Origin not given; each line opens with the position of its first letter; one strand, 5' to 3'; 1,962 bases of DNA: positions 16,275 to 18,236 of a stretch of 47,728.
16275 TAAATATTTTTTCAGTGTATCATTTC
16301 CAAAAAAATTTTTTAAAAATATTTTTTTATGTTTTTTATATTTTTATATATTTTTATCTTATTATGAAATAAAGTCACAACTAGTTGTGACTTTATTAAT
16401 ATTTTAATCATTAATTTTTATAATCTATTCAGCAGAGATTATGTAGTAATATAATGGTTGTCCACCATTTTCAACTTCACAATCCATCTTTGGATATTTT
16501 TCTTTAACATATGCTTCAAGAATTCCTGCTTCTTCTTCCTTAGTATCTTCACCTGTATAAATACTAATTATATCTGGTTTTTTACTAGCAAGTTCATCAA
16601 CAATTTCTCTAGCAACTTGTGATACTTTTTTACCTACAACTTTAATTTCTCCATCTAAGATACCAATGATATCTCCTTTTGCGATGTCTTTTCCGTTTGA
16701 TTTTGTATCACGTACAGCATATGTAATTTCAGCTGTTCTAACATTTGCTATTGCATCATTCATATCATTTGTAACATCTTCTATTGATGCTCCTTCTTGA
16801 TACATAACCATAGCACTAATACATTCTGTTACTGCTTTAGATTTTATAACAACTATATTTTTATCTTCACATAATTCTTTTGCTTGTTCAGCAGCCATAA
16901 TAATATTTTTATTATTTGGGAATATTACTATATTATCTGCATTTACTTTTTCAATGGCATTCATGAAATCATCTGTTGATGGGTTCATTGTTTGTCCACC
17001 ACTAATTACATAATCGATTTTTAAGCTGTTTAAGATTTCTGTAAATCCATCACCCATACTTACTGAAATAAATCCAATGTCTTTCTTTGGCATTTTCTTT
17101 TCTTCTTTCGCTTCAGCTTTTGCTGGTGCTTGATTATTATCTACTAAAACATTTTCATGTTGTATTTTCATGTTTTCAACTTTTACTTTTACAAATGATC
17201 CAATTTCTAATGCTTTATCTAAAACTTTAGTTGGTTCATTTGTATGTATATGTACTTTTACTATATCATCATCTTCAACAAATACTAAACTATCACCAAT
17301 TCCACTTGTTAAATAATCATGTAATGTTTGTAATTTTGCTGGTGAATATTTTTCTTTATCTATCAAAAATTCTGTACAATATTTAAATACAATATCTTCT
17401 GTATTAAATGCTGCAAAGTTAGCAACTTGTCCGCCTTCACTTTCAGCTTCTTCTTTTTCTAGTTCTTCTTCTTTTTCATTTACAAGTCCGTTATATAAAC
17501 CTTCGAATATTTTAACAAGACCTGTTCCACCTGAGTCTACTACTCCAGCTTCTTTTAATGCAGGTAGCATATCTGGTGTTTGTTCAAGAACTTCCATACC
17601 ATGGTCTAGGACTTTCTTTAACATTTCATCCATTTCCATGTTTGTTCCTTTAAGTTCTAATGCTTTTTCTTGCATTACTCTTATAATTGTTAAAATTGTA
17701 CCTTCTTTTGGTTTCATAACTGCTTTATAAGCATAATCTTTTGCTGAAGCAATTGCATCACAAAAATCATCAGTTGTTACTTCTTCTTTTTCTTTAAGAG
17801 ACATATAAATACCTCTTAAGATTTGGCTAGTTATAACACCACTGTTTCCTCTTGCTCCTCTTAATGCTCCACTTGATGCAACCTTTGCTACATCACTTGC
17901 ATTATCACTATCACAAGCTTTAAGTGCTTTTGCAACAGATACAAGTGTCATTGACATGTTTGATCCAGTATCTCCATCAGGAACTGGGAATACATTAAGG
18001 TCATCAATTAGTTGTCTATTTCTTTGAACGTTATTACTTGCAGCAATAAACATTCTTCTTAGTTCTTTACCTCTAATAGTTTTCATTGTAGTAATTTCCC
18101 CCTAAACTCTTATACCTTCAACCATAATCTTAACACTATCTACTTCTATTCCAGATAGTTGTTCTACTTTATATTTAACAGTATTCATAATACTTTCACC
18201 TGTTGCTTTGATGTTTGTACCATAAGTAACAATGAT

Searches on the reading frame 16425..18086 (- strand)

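Call 89: search_protein_families(library=pfam, proteins=[window:16425-18086:-], max_evalue=0.001)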
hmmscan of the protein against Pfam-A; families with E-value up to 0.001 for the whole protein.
window:16425-18086:- (553 aa): 3 families
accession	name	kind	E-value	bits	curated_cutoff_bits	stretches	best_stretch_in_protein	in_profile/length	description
PF13684.11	FakA-like_C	-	2.2e-82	276.1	23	1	338-553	1-216/216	Fatty acid kinase subunit A-like, C-terminal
PF02734.22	Dak2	-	2.3e-42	145.3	27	1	34-198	1-173/174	DAK2 domain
PF21645.3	FakA-like_M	-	8.6e-27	93.2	24.9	1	234-312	2-79/80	Fatty acid kinase subunit A-like, middle domain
